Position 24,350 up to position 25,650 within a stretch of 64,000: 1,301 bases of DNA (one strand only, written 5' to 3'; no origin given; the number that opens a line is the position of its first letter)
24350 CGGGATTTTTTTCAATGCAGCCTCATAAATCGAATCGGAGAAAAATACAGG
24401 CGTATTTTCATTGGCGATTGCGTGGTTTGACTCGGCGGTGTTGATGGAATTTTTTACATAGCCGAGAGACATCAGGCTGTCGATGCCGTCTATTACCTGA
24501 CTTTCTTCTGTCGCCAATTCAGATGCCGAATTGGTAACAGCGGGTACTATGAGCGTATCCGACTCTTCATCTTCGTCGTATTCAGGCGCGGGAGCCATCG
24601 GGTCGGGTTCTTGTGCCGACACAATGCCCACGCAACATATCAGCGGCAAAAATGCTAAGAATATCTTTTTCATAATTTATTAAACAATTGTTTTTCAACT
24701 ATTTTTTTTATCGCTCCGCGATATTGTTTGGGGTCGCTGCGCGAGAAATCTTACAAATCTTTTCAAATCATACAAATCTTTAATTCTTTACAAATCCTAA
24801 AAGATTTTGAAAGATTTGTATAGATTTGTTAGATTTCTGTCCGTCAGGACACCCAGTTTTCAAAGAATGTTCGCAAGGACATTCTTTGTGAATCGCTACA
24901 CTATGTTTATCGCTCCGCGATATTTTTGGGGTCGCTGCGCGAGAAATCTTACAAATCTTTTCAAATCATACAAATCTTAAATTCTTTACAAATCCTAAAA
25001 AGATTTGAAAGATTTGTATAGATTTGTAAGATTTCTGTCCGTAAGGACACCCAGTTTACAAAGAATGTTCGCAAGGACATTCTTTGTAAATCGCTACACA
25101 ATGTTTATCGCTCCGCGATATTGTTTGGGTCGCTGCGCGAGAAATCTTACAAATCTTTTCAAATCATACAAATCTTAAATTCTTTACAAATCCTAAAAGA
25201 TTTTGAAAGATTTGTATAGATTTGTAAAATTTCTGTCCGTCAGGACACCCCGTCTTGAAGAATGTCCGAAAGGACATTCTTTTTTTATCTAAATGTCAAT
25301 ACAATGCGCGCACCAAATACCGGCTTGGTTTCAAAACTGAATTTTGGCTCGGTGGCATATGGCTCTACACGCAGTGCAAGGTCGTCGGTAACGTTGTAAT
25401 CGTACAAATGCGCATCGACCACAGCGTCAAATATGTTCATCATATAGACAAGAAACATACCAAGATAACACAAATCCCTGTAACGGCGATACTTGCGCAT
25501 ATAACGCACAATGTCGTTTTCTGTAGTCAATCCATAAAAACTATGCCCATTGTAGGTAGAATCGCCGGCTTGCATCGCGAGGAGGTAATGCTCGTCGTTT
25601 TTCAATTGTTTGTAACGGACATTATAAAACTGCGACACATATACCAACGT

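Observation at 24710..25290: Three tandem ~198-bp multi-hairpin units inserted inside the conserved parAB-DUF5683-transglycosylase block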

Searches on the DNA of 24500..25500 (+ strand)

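Call 20: search_rna_families(source=window, start=24500, end=25500, threshold=evalue, max_evalue=10)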
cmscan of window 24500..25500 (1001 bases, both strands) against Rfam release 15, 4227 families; matches with E-value up to 10: 54.
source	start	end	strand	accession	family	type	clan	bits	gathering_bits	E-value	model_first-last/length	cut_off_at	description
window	24919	25062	-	RF00885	MIR821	Gene; miRNA;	-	35.2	249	0.00014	1-275/275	no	MIR821 microRNA precursor family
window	24928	25051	-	RF03670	MIR3932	Gene; miRNA;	-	32.6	150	0.00031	1-123/123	no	MIR3932 microRNA precursor family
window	24936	25044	+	RF04174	MIR4208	Gene; miRNA;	-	28.9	140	0.044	1-191/191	no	MIR4208 microRNA precursor family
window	24940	25042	-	RF04211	MIR5185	Gene; miRNA;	-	27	101.7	0.0083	1-111/111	no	MIR5185 microRNA precursor family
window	25117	25251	-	RF00885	MIR821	Gene; miRNA;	-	26.6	249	0.012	1-275/275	no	MIR821 microRNA precursor family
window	25003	25173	-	RF04128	MIR8562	Gene; miRNA;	-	26.1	211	0.019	1-242/242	no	MIR8562 microRNA precursor family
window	24987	25192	+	RF00885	MIR821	Gene; miRNA;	-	25.2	249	0.024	1-275/275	no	MIR821 microRNA precursor family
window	24937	25037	+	RF04211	MIR5185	Gene; miRNA;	-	25.1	101.7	0.026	1-111/111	no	MIR5185 microRNA precursor family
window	24752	25036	-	RF03926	MIR1435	Gene; miRNA;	-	25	94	0.36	1-186/186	no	MIR1435 microRNA precursor family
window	24720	24853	-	RF00885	MIR821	Gene; miRNA;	-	24.7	249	0.031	1-275/275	no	MIR821 microRNA precursor family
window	24936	25041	+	RF03670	MIR3932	Gene; miRNA;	-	24.2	150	0.049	1-123/123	no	MIR3932 microRNA precursor family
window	24946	25032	+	RF03477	MIR862_2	Gene; miRNA;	-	24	71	0.058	1-90/90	no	MIR862_2 microRNA precursor family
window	24720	24863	+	RF00885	MIR821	Gene; miRNA;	-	22.9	249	0.077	1-275/275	no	MIR821 microRNA precursor family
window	25129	25239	-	RF04118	MIR9481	Gene; miRNA;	-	22.6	130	0.054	1-135/135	no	MIR9481 microRNA precursor family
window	25153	25289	+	RF02070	STnc300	Gene; sRNA;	-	22.3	80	2.6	1-159/159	no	Salmonella enterica sRNA STnc300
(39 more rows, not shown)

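Call 72: build_rna_model(alignment_id=A1, structure=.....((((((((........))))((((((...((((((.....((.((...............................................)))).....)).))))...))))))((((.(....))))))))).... )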
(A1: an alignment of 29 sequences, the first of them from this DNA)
Model R1 built from alignment A1 (29 sequences, 145 columns); structure: as given.
model positions 112; base pairs 29; branch points 2; effective number of sequences 2.03; information 0.59 bits per position. Calibrated on 0.2 Mb of random sequence (short: E-values are rough).
structure used (alignment columns):
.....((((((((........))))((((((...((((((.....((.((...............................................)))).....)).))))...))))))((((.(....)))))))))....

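Call 74: search_with_rna_model(model_id=R1, source=window, filters=off, max_evalue=10, show_alignments=2)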
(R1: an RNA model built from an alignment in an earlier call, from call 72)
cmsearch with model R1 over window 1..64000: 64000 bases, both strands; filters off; matches with E-value up to 10: 31.
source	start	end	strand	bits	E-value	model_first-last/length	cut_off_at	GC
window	24923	25056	+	113.9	1.9e-23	1-112/112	no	0.32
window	24725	24858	+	111.8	5.5e-23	1-112/112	no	0.34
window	25121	25254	+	106.1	1.1e-21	1-112/112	no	0.34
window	4590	4700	-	103.2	5.1e-21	1-112/112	no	0.32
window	24925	25058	-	82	3.4e-16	1-112/112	no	0.32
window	24727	24860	-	77.6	3.4e-15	1-112/112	no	0.33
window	25123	25256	-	76.3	6.8e-15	1-112/112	no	0.34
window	4586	4698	+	72.2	5.8e-14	1-112/112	no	0.31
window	6018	6126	+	29.9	0.00025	1-112/112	no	0.29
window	63235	63400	-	26.4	0.0016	1-112/112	no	0.33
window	63398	63511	+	25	0.0033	1-112/112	no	0.39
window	6016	6126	-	23.9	0.0058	1-112/112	no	0.29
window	21259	21314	-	22.5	0.012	29-85/112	no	0.21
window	21261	21316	+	21.9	0.017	29-85/112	no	0.21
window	63401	63496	-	21.3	0.023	1-112/112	no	0.42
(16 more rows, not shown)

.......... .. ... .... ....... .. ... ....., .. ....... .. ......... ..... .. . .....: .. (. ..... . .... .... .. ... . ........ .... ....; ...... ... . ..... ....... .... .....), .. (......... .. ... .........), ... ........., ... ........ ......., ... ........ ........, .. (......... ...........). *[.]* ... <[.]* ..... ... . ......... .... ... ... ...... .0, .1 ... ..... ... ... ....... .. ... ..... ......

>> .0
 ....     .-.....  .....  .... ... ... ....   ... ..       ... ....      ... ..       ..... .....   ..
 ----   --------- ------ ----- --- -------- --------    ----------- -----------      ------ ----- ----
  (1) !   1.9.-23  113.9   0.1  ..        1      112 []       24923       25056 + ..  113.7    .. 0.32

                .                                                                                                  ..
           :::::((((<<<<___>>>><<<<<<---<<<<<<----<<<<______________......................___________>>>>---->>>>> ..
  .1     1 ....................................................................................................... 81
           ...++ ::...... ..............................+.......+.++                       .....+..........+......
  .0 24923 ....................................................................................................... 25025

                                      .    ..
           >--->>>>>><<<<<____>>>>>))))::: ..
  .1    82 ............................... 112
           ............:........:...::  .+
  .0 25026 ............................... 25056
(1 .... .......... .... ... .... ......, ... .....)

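Call 75: search_with_rna_model(model_id=R1, sources=[window, L016, L019, L038, L040, L042, L051, L055, L059, L060, L065, L088, L089, L090, L091, L105, L122, L123, L124, L125, L126, L127, L128, L129, L130, L131, L132, L133, L134, L135, L136, L137, L138, L139, L140, L141, L142, L143, L144, L145, L146, L147, L148, L149, L150, L151, L152, L153, L154, L155, L156, L157, L158, L159, L160, L161, L162, L163, L164, L165, L166, L167, L168, L169, L170, L171, L172, L173, L174, L175, L176, L177, L178, L179, L180, L181, L182, L183, L184, L185, L186, L187, L188, L189, L190, L191, L192, L193, L194, L195, L196, L197, L198, L199, L200, L201, L202, L203, L204, L205], max_evalue=0.000001, make_alignment=true)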
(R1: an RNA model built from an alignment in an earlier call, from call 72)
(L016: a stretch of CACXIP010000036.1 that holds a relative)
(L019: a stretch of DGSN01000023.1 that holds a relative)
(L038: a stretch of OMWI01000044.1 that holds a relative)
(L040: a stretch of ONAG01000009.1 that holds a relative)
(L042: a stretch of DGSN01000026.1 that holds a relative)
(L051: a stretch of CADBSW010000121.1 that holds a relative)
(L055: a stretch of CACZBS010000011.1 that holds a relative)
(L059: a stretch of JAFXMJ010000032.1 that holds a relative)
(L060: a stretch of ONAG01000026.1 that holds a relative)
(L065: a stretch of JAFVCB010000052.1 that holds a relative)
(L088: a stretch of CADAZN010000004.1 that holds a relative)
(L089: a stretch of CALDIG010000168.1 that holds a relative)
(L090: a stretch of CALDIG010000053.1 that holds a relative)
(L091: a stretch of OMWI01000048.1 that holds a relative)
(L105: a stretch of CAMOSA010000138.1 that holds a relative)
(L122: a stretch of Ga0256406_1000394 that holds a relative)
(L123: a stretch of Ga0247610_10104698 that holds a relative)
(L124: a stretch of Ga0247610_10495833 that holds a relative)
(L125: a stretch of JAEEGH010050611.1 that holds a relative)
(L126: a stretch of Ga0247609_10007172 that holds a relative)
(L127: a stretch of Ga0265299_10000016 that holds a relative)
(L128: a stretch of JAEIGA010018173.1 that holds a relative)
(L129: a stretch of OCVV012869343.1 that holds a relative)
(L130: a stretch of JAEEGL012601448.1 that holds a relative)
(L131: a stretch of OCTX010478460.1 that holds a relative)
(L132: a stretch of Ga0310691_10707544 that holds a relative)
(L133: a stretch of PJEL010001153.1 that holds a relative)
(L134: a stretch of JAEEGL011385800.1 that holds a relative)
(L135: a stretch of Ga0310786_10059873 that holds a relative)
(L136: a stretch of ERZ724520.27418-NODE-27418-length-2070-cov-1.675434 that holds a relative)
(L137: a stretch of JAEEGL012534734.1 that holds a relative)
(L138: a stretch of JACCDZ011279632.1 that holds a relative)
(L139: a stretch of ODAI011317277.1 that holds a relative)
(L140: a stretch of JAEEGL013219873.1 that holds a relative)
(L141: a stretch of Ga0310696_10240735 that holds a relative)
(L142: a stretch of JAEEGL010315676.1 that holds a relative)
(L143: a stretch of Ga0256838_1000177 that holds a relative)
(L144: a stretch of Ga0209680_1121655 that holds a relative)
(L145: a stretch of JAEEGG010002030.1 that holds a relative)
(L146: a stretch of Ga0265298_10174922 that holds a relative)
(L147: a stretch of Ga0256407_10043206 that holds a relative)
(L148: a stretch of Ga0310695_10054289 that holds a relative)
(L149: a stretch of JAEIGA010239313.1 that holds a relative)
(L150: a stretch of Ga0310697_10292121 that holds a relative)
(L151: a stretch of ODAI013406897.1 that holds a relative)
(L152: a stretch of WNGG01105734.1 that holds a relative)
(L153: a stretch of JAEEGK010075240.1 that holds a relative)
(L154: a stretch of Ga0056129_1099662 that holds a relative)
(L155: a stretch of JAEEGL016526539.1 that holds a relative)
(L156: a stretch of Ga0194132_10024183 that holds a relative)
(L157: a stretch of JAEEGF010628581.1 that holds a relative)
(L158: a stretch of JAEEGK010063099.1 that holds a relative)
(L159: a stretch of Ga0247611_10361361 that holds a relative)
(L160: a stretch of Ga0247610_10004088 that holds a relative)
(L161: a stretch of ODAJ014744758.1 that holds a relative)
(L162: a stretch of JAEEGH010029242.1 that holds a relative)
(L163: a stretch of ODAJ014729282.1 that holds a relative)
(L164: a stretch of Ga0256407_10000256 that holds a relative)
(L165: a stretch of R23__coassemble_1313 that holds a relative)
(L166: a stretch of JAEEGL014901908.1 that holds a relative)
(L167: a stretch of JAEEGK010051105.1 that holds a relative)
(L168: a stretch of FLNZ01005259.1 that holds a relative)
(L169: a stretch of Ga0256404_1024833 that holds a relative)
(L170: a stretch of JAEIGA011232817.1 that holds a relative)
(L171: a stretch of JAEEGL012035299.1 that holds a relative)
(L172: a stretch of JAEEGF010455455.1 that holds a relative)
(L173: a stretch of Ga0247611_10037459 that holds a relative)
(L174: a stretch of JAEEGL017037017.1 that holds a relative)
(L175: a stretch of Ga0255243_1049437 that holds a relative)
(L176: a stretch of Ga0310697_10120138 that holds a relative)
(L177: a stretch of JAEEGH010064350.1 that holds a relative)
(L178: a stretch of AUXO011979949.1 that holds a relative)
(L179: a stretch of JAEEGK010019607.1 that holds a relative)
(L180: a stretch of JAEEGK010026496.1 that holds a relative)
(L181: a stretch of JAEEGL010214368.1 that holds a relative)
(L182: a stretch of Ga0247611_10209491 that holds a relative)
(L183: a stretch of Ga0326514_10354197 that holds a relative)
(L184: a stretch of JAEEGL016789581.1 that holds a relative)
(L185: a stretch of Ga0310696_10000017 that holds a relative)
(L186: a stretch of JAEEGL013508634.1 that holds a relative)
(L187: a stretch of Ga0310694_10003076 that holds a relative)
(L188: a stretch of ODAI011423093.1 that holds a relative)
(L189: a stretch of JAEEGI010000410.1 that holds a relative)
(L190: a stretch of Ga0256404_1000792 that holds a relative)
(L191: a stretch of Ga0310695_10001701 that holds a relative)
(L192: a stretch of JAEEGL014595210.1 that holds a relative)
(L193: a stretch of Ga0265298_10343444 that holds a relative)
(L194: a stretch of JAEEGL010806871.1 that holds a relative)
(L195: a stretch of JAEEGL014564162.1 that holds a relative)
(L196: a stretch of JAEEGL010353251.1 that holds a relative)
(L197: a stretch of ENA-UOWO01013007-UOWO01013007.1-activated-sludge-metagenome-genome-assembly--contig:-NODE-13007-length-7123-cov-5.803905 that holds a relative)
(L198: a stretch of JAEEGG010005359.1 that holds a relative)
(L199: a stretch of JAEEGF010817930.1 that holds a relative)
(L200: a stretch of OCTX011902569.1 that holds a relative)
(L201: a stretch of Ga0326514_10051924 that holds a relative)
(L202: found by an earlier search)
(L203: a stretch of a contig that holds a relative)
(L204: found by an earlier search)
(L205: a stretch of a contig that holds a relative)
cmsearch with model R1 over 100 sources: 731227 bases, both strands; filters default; matches with E-value up to 0.000001: 163.
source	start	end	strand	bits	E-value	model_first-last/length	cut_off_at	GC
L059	3540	3651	+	116.7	4.8e-23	1-112/112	no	0.31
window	24923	25056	+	113.9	2.1e-22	1-112/112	no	0.32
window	24725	24858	+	111.8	6.2e-22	1-112/112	no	0.34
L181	177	301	-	111.6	7.1e-22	1-112/112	no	0.3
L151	5821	5944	-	109.6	2.1e-21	1-112/112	no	0.29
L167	1937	2047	-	106.8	8.8e-21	1-112/112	no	0.37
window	25121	25254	+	106.1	1.3e-20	1-112/112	no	0.34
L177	2908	3018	+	106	1.3e-20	1-112/112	no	0.38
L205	2844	2959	+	105.1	2.2e-20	1-112/112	no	0.3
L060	1377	1508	+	103.9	4e-20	1-112/112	no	0.33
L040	2572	2703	+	103.3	5.6e-20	1-112/112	no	0.34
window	4590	4700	-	103.2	5.7e-20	1-112/112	no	0.32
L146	1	111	+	102.4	8.9e-20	1-112/112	no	0.35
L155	8592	8706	-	102.2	9.8e-20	1-112/112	no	0.28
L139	13209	13330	-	102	1.1e-19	1-112/112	no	0.32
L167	2694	2805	-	101.7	1.3e-19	1-112/112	no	0.35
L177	2150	2261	+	101.7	1.3e-19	1-112/112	no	0.35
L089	1301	1413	+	100.6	2.2e-19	1-112/112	no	0.37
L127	7567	7719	+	100.4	2.5e-19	1-112/112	no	0.31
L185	6699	6851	-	100.4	2.5e-19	1-112/112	no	0.31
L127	7797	7949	+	100.3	2.7e-19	1-112/112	no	0.31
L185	6469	6621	-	100.3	2.7e-19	1-112/112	no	0.31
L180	4510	4622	+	100.2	2.8e-19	1-112/112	no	0.3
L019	4856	4974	-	100.1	2.9e-19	1-112/112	no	0.34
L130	470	588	-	100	3.1e-19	1-112/112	no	0.39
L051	19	131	-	100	3.2e-19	1-112/112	no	0.31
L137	5122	5232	+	99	5.3e-19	1-112/112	no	0.37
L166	3616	3726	+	98.7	6.3e-19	1-112/112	no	0.41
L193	65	179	-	98.5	6.8e-19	1-112/112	no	0.28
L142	9233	9382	+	98.3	7.8e-19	1-112/112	no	0.31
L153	1740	1889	+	98.3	7.8e-19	1-112/112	no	0.31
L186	7150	7260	-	98.3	7.8e-19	1-112/112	no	0.41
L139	3271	3415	-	97.9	9.2e-19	1-112/112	no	0.33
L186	9816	9926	-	97.9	9.5e-19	1-112/112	no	0.41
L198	3761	3871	+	97.9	9.5e-19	1-112/112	no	0.41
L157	4715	4825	-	97.1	1.4e-18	1-112/112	no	0.41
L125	5980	6091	+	96.8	1.7e-18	1-112/112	no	0.36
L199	13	124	-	96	2.6e-18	1-112/112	no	0.25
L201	2285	2405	+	96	2.6e-18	1-112/112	no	0.38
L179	11266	11377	-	95.1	4.1e-18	1-112/112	no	0.25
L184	1389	1499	-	94.5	5.6e-18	1-112/112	no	0.41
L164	2401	2523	+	93.2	1.1e-17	1-112/112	no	0.36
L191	3318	3440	-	93.2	1.1e-17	1-112/112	no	0.36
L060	1379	1510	-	92.8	1.4e-17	1-112/112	no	0.33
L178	6623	6735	-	92.5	1.6e-17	1-112/112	no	0.4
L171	1196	1306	-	92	2.1e-17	1-112/112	no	0.41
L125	3482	3593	+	91.4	2.8e-17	1-112/112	no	0.29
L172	5353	5463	+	91.1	3.3e-17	1-112/112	no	0.42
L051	19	129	+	91.1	3.3e-17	1-112/112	no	0.31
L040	2574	2705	-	91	3.4e-17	1-112/112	no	0.34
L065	7009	7138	+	91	3.5e-17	1-112/112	no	0.32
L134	6911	7021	+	90.9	3.8e-17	1-112/112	no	0.42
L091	5633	5743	+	90.6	4.2e-17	1-112/112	no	0.41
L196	112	222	+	90.6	4.2e-17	1-112/112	no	0.41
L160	2558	2670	+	90.6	4.3e-17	1-112/112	no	0.34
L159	922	1034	+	90.4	4.7e-17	1-112/112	no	0.35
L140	5322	5432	+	89.5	7.7e-17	1-112/112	no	0.42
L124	6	125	+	88.5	1.3e-16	1-112/112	no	0.4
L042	834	952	+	88.4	1.4e-16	1-112/112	no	0.36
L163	13473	13595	+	88.3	1.5e-16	1-112/112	no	0.33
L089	1303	1415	-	87.4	2.3e-16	1-112/112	no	0.39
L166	3618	3728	-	87.2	2.6e-16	1-112/112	no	0.4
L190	4103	4226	+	86.8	3.1e-16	1-112/112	no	0.35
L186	7148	7258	+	86.1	4.5e-16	1-112/112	no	0.41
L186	9814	9924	+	86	4.7e-16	1-112/112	no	0.41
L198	3763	3873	-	86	4.7e-16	1-112/112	no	0.41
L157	4713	4823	+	84.4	1.1e-15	1-112/112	no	0.41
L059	3542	3653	-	84.4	1.1e-15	1-112/112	no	0.31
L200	1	105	-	83.7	1.6e-15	1-106/112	3'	0.4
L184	1387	1497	+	83.6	1.7e-15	1-112/112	no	0.41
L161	1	119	-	82.9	2.4e-15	1-108/112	3'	0.34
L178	6621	6733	+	82.2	3.6e-15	1-112/112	no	0.4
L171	1194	1304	+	81.3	5.5e-15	1-112/112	no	0.41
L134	6913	7023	-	80.6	8.3e-15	1-112/112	no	0.42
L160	2560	2672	-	80.4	9.1e-15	1-112/112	no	0.34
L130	468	586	+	80.3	9.3e-15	1-112/112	no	0.39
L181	175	299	+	79.6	1.4e-14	1-112/112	no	0.3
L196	114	224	-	79.3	1.6e-14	1-112/112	no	0.41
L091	5635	5745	-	79.3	1.6e-14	1-112/112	no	0.41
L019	4854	4972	+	78.6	2.3e-14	1-112/112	no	0.34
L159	924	1034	-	78.2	2.9e-14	1-112/112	no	0.34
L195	8972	9148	+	78.2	2.9e-14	1-112/112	no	0.3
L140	5324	5434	-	77.7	3.7e-14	1-112/112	no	0.41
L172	5355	5465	-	77.6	3.9e-14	1-112/112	no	0.41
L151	5819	5942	+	77.4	4.5e-14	1-112/112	no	0.29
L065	7012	7139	-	75.5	1.2e-13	1-112/112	no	0.33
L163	13475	13597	-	75.1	1.5e-13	1-112/112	no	0.32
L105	6355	6451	-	75.1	1.5e-13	12-112/112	5'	0.35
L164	2403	2523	-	74.8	1.7e-13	1-112/112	no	0.36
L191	3318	3438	+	74.8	1.7e-13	1-112/112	no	0.36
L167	1935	2045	+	74.4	2.1e-13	1-112/112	no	0.36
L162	4007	4179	-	74.3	2.2e-13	1-112/112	no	0.32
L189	457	629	-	74.3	2.2e-13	1-112/112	no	0.32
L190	4342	4499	+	74.3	2.3e-13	1-112/112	no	0.37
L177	2910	3020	-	73.8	2.8e-13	1-112/112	no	0.37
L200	6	103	+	72.4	6.2e-13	1-112/112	no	0.38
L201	2287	2405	-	72.1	7.2e-13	1-112/112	no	0.38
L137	5124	5234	-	72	7.3e-13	1-112/112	no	0.36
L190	3363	3481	+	71.8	8.2e-13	1-112/112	no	0.38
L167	2692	2803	+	71.1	1.2e-12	1-112/112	no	0.36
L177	2152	2263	-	71.1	1.2e-12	1-112/112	no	0.36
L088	2740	2879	+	70.9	1.3e-12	1-112/112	no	0.32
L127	7799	7951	-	70.9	1.4e-12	1-112/112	no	0.31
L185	6467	6619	+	70.9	1.4e-12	1-112/112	no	0.31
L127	7569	7721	-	70.7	1.5e-12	1-112/112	no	0.31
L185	6697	6849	+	70.7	1.5e-12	1-112/112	no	0.31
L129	11137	11266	+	70.2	1.9e-12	1-112/112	no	0.39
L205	2846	2961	-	69.8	2.4e-12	1-112/112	no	0.31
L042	836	954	-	69.8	2.4e-12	1-112/112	no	0.37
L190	4105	4228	-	69.7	2.4e-12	1-112/112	no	0.35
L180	4512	4624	-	69.6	2.7e-12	1-112/112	no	0.31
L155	8590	8704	+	69.1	3.3e-12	1-112/112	no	0.29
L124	8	127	-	68.8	3.9e-12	1-112/112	no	0.4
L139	13207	13328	+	68.8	4e-12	1-112/112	no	0.3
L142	9235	9384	-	68.3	5e-12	1-112/112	no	0.31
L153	1742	1891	-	68.3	5e-12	1-112/112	no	0.31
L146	3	113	-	68.3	5.1e-12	1-112/112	no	0.35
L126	4064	4172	+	68.2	5.6e-12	1-112/112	no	0.31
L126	4064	4176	-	68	5.9e-12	1-112/112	no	0.32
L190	4344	4501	-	67.2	9.1e-12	1-112/112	no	0.37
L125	5982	6093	-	66.5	1.3e-11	1-112/112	no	0.35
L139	3269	3413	+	65.5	2.2e-11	1-112/112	no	0.33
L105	6353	6451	+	65.3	2.5e-11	1-98/112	3'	0.34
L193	63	177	+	64.9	3e-11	1-112/112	no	0.29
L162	4007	4177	+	64.9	3.1e-11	1-112/112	no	0.32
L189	457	627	+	64.9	3.1e-11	1-112/112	no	0.32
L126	4211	4309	+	64.3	4.2e-11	1-112/112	no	0.31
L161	4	117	+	64.1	4.7e-11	1-112/112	no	0.32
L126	4213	4311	-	63.9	5.1e-11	1-112/112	no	0.32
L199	11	122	+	63.4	6.7e-11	1-112/112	no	0.25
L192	13076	13166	-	63.2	7.7e-11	1-112/112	no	0.46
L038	1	78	-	63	8.2e-11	1-80/112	3'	0.36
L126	7385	7517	+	62.9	8.9e-11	1-112/112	no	0.4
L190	148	295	-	62.7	9.8e-11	1-112/112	no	0.37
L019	1792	1917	-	62.3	1.2e-10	1-112/112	no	0.32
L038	1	76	+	62.1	1.4e-10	32-112/112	5'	0.34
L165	12012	12088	+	61.9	1.5e-10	1-77/112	3'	0.3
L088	2742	2881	-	61.6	1.8e-10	1-112/112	no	0.33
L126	2284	2389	-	61.4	1.9e-10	1-112/112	no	0.32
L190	146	293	+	61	2.3e-10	1-112/112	no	0.36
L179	11264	11375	+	60.4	3.2e-10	1-112/112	no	0.25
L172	2457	2557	+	59.5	5.3e-10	1-112/112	no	0.35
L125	3484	3595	-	58.8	7.6e-10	1-112/112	no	0.29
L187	4331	4452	+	58.7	7.9e-10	1-112/112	no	0.43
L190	3365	3482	-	58.4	9.1e-10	1-112/112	no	0.36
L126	2288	2385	+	57.6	1.4e-09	1-112/112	no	0.33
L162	6532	6644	-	57.6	1.4e-09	1-112/112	no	0.3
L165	12014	12088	-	56.7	2.3e-09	35-112/112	5'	0.31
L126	7429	7493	-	56.1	3.2e-09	22-90/112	no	0.23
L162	6530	6642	+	54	9.3e-09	1-112/112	no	0.29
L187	4333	4470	-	53.8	1e-08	1-112/112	no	0.43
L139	13355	13440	-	53.7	1.1e-08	36-112/112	5'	0.27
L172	2459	2559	-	53.4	1.3e-08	1-112/112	no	0.35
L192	13074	13164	+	53.3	1.4e-08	1-112/112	no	0.45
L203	1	70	-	52.3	2.3e-08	1-72/112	3'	0.39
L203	1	68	+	51.4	3.7e-08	40-112/112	5'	0.37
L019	1792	1917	+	50.8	5e-08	1-112/112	no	0.32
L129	11139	11239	-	50.8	5.1e-08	1-112/112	no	0.37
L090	166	302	-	49.8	8.5e-08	1-112/112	no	0.28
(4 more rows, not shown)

Alignment A3: 150 matches aligned to the model, 357 columns, each read 5' to 3' on its own strand. Consensus structure (alignment columns), stored with it:
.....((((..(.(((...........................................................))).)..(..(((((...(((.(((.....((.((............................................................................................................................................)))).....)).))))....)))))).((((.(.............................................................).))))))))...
